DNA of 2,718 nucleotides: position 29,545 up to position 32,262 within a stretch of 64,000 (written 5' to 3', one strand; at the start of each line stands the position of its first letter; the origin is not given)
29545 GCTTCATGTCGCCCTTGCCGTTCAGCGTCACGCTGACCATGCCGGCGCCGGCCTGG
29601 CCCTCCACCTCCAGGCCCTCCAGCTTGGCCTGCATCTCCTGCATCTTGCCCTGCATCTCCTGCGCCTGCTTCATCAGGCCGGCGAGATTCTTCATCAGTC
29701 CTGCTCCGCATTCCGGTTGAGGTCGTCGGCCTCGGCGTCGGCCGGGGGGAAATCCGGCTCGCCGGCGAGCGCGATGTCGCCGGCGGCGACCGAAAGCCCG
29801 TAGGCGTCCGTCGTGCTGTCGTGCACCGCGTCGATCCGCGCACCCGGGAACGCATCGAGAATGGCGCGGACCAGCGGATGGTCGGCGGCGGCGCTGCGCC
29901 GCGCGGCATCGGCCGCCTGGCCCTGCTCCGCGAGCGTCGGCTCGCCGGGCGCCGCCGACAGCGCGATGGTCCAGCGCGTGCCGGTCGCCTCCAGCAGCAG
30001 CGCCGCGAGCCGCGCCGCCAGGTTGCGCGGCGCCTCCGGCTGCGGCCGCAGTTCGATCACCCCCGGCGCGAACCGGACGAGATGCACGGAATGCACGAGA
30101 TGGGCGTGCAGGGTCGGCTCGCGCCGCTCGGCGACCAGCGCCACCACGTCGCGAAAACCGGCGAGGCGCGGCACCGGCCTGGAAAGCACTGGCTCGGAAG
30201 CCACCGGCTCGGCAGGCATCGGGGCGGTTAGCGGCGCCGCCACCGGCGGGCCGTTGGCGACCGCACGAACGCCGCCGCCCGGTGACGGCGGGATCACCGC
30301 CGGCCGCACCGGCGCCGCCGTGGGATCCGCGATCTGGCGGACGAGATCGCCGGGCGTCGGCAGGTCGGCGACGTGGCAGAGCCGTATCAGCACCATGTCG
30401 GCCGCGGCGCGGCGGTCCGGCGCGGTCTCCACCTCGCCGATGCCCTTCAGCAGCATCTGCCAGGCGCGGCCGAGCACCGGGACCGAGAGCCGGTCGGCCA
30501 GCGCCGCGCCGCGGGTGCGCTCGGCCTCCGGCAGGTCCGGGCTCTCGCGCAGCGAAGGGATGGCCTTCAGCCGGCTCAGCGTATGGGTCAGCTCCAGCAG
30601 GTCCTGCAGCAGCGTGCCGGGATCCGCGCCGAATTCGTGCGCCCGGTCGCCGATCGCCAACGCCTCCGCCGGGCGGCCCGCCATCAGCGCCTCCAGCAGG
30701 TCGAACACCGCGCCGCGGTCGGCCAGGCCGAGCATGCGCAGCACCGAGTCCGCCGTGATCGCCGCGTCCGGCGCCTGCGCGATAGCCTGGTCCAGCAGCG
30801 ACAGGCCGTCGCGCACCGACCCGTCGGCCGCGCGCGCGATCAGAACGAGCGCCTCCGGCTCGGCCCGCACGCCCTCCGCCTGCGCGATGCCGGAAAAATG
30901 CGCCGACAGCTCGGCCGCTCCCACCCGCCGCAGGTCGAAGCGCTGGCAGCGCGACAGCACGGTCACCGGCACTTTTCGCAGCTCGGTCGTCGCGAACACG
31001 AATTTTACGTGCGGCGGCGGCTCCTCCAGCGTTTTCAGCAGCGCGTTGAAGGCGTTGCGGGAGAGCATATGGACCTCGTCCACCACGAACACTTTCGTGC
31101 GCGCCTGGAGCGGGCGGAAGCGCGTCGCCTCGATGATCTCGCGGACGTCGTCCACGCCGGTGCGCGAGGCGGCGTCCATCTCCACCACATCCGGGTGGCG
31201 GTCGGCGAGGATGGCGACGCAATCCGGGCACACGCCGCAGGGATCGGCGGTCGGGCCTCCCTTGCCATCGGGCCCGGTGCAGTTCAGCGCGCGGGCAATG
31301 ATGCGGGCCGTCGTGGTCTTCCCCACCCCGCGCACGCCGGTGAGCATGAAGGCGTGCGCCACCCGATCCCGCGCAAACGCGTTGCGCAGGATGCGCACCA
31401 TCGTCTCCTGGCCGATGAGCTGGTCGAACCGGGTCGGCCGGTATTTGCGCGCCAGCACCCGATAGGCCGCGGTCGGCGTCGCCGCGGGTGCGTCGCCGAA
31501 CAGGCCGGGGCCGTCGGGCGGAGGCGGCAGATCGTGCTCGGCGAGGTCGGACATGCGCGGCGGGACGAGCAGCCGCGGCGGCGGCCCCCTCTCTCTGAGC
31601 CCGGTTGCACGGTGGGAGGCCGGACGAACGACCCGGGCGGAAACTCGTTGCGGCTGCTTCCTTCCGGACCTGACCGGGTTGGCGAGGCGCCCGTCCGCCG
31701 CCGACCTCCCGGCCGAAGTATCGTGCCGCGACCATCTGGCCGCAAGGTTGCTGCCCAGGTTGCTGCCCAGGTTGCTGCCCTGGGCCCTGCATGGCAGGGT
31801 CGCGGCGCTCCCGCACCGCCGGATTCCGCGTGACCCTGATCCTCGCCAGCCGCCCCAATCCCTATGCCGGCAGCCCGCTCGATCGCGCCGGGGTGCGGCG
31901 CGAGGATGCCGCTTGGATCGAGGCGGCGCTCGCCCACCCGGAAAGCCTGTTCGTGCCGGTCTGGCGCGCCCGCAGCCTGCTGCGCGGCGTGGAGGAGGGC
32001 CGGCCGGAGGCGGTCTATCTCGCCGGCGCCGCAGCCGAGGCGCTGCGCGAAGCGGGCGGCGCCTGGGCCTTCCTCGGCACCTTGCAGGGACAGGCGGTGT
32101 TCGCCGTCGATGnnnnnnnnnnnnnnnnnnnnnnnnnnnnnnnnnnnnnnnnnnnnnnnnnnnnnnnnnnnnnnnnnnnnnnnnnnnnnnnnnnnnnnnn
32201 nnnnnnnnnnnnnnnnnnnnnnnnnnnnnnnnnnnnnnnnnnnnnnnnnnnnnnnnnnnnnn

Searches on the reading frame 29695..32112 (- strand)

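Call 73: search_protein_families(library=pfam, proteins=[window:29695-32112:-], max_evalue=0.0001)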
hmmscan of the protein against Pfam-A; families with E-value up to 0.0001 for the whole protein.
window:29695-32112:- (805 aa): 10 families
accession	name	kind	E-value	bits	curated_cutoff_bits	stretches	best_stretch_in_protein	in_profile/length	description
PF12169.13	DNA_pol3_gamma3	-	2.7e-51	173.6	24.4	1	452-594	1-143/143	DNA polymerase III subunits gamma and tau domain III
PF12362.13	DUF3646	-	1.5e-37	128.8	30.2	1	652-763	3-114/114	DNA polymerase III gamma and tau subunits C terminal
PF13177.12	DNA_pol3_delta2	-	4.6e-37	127.9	27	1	234-396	1-159/161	DNA polymerase III, delta subunit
PF22608.2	DNAX_ATPase_lid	-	9e-18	64.2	27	1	403-447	3-47/49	DNA polymerase III clamp loader subunit, ATPase lid domain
PF00004.35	AAA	-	3.1e-10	41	21.2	1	256-391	2-125/131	ATPase family associated with various cellular activities (AAA)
PF13401.12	AAA_22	-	2.9e-07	31.3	27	1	254-374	7-121/130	AAA domain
PF05496.18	RuvB_N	-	3e-06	27.5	27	0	225-279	2-60/159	Holliday junction DNA helicase RuvB P-loop domain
PF13604.12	AAA_30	-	9.3e-06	25.9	27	1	254-364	20-114/191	AAA domain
PF13191.12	AAA_16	-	1.4e-05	26.1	32.6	1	231-359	1-153/167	AAA ATPase domain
PF07728.20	AAA_5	-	3.1e-05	24.4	22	0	255-278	2-26/139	AAA domain (dynein-related subfamily)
